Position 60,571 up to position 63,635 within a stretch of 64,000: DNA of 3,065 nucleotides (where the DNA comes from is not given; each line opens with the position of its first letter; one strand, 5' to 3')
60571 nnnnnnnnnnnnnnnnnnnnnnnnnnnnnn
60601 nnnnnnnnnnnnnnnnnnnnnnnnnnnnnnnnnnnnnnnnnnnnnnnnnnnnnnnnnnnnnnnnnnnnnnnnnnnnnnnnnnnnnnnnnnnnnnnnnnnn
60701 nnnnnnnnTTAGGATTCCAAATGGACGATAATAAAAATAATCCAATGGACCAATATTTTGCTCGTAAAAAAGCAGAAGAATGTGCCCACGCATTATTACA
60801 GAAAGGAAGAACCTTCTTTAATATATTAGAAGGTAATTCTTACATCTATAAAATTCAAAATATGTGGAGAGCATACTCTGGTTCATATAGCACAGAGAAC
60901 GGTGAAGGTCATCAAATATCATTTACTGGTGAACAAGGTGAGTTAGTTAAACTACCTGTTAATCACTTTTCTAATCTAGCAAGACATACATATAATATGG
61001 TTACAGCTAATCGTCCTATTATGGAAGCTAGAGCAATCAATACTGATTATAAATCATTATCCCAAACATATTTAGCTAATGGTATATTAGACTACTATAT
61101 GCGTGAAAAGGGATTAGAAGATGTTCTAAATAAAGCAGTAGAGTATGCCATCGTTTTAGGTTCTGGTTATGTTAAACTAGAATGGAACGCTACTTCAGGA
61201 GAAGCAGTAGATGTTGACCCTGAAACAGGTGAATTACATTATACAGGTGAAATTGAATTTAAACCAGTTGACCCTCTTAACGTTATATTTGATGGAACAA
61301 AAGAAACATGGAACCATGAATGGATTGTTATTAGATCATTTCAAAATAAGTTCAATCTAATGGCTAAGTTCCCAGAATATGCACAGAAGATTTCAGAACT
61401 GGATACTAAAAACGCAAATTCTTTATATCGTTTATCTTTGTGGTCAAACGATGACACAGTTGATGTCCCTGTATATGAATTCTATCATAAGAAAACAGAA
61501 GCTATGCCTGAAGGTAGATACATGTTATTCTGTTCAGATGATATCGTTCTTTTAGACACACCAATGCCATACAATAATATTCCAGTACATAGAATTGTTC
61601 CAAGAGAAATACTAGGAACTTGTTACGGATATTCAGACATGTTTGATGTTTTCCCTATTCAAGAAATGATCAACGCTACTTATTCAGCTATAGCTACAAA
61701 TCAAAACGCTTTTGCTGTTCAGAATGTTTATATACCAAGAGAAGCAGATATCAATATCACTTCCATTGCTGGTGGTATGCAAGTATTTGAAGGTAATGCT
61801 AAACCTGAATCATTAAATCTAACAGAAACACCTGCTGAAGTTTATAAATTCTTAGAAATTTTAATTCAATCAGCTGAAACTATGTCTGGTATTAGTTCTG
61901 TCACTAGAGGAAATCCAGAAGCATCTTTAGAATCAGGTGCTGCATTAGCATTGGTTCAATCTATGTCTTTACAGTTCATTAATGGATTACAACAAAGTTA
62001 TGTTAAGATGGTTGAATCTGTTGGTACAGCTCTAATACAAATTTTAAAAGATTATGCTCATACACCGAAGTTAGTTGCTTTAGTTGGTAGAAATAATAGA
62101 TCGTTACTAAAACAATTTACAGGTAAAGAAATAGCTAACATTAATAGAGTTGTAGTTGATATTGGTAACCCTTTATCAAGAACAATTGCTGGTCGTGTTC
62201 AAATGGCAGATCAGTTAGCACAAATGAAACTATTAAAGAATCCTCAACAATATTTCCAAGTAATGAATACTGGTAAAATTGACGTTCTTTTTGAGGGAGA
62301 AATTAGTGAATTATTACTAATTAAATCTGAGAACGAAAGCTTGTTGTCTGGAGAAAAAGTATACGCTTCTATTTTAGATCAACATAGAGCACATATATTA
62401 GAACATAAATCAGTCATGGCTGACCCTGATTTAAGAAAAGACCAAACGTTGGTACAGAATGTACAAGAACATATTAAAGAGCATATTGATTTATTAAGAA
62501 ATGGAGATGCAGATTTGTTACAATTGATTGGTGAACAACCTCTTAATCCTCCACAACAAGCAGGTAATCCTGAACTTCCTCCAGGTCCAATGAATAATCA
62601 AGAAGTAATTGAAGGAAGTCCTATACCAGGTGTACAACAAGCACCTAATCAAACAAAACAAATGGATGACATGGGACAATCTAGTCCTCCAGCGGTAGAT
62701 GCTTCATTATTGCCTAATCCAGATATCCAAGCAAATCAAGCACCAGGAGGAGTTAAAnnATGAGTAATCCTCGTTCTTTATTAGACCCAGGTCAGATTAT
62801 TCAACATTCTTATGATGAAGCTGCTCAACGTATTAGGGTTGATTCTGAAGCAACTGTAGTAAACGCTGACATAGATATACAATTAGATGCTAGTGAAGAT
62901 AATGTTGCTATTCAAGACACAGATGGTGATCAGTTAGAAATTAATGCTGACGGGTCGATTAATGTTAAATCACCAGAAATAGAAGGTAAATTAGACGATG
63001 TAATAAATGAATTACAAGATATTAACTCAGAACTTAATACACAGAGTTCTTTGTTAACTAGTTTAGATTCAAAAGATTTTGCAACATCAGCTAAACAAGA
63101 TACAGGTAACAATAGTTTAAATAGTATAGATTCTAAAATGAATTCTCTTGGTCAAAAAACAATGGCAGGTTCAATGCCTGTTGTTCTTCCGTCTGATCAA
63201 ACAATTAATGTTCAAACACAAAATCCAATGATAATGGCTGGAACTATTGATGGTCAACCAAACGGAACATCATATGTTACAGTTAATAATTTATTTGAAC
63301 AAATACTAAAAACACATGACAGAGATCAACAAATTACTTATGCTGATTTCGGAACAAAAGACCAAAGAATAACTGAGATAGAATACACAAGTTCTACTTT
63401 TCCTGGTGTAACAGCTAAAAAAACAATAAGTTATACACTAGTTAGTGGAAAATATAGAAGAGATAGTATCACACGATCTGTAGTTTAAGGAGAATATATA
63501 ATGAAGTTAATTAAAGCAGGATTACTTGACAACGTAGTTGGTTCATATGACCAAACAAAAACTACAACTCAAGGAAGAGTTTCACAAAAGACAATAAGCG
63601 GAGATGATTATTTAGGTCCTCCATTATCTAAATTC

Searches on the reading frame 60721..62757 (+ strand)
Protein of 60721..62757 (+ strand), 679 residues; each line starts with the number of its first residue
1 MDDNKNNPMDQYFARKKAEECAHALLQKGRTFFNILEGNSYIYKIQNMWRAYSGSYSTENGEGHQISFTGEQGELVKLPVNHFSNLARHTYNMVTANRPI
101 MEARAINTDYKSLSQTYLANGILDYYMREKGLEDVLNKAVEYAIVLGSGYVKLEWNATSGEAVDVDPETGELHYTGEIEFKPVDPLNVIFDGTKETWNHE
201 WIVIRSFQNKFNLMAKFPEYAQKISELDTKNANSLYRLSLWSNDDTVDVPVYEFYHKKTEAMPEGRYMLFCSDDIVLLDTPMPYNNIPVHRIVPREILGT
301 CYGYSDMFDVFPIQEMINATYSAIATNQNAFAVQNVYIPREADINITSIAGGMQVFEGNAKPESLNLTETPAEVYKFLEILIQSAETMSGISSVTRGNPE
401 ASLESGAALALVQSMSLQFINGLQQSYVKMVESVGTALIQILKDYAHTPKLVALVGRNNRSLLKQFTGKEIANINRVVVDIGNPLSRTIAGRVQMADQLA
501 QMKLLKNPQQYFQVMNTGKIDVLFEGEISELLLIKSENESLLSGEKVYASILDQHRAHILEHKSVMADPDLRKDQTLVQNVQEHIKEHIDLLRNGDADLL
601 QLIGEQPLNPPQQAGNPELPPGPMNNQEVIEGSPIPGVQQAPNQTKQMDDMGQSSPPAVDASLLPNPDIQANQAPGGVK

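Call 3: search_protein_families(library=pfam, proteins=[window:60721-62757:+], max_evalue=0.1)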
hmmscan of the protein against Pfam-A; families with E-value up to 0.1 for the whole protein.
window:60721-62757:+ (679 aa): 2 families
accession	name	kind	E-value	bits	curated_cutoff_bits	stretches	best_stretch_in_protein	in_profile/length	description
PF16510.12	P22_portal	-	4.9e-10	39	26.1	1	80-460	48-459/594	Phage P22-like portal protein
PF23899.1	SU10_portal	-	1.4e-05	24.2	30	1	232-483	252-510/593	Phage SU10 portal protein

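Call 4: search_protein_families(library=phrogs, proteins=[window:60721-62757:+], max_evalue=0.01)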
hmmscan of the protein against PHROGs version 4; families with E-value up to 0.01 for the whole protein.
window:60721-62757:+ (679 aa): 3 families
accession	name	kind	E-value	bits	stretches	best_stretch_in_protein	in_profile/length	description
phrog_156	-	head and packaging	1.1e-25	91.2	1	118-486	99-514/681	portal protein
phrog_332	-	connector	5.4e-06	26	1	122-502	113-470/560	head-tail adaptor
phrog_1216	-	head and packaging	0.00055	19.6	1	242-415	292-479/714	portal protein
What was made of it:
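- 60721..62760 (+): Portal protein (P22/SU10 type), immediately downstream (context). P22_portal 4.9e-10; phrog_156 1.1e-25 (calls 3, 4)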

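Call 16: search_dna_similar(query=window:60721-62757:+, collection=phages, mode=protein, max_evalue=0.00001, max_rows=25)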
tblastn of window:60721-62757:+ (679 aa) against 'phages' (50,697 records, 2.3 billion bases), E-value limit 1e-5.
Records with a match: 2; places in all: 2; records where one place covers at least 80% of the query: 1.
Best place of each record, by identity: <60% 2.
By first word of the organism name: Proteobacteria 1; Caudoviricetes 1.
By host as written in the record: Silvanigrella aquatica Nonnen-W8red 1; - 1.
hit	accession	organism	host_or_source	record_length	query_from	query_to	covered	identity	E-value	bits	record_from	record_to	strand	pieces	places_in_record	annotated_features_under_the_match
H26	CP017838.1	Proteobacteria phage MWH-Nonnen-W8red 1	Silvanigrella aquatica Nonnen-W8red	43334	11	588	85%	29.3%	6e-77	275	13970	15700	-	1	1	record has no annotation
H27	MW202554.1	Caudoviricetes sp.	Manatee Spring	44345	251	627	56%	18.6%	4e-7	60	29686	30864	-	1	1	portal protein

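Call 65: find_related_loci(query=window:60721-62757:+, collection=viral_contigs, flank=6000)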
Query window:60721-62757:+ (679 aa) in viral_contigs; peptide patterns used: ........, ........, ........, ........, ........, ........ (x = any residue, [..] = any of these).
50 stretches matched a pattern; 48 encode a relative of the query (tblastn E <= 1e-3); 48 distinct loci.
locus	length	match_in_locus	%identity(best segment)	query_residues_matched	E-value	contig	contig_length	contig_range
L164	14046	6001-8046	88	1-679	0e+0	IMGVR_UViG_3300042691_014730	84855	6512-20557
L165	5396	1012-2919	64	10-651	0e+0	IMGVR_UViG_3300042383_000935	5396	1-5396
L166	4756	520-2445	63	10-677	0e+0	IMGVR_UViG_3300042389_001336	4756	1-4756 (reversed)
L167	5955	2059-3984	63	10-677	0e+0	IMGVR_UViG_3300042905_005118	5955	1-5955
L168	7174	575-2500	63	10-677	0e+0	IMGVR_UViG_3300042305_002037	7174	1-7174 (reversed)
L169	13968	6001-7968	63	10-666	0e+0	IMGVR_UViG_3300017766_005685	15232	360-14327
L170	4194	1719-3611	64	12-652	0e+0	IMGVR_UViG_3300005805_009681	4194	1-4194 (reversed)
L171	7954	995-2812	65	12-617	0e+0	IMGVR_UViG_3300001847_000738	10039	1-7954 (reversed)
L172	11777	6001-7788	65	10-605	0e+0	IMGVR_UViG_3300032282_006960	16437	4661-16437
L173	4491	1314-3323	61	12-667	0e+0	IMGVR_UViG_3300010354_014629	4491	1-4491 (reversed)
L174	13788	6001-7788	65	10-605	0e+0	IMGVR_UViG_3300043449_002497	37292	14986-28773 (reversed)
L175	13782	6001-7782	65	12-605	0e+0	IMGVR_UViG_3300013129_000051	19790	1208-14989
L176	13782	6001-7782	65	12-605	0e+0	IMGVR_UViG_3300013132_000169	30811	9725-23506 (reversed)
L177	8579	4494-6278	65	12-606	0e+0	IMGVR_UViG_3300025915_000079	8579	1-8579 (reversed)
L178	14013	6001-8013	58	6-670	0e+0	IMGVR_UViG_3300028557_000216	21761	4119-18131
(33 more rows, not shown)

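Call 72: search_protein_families(library=pfam, proteins=[L172:1059-1574:+, L172:1579-2205:+, L172:2198-3133:+], max_evalue=0.05)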
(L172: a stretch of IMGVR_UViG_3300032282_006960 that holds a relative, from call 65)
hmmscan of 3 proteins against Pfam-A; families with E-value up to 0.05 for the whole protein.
L172:1059-1574:+ (172 aa): 0 families

L172:1579-2205:+ (209 aa): 0 families

L172:2198-3133:+ (312 aa): 2 families
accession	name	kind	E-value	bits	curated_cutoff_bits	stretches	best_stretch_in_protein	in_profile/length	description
PF04864.19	Alliinase_C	-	2.7e-36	125.6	22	1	5-218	1-244/363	Allinase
PF00155.27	Aminotran_1_2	-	5.1e-10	39.5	19.7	1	151-263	202-311/361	Aminotransferase class I and II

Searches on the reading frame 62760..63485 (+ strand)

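Call 3: search_protein_families(library=pfam, proteins=[window:62760-63485:+], max_evalue=0.1)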
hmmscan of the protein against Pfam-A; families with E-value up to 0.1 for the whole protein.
window:62760-63485:+ (242 aa): 1 family
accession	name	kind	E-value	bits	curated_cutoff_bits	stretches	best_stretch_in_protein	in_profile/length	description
PF00523.23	Fusion_gly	-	0.0069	15.2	29.8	1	9-107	374-467/487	Fusion glycoprotein F0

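Call 4: search_protein_families(library=phrogs, proteins=[window:62760-63485:+], max_evalue=0.01)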
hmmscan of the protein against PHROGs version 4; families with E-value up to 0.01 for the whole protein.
window:62760-63485:+ (242 aa): 0 families

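Call 72: search_protein_families(library=pfam, proteins=[window:62760-63485:+], max_evalue=0.05)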
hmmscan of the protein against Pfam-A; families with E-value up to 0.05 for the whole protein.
window:62760-63485:+ (242 aa): 1 family
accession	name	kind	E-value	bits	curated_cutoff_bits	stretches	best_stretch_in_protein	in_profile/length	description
PF00523.23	Fusion_gly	-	0.0069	15.2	29.8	1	9-107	374-467/487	Fusion glycoprotein F0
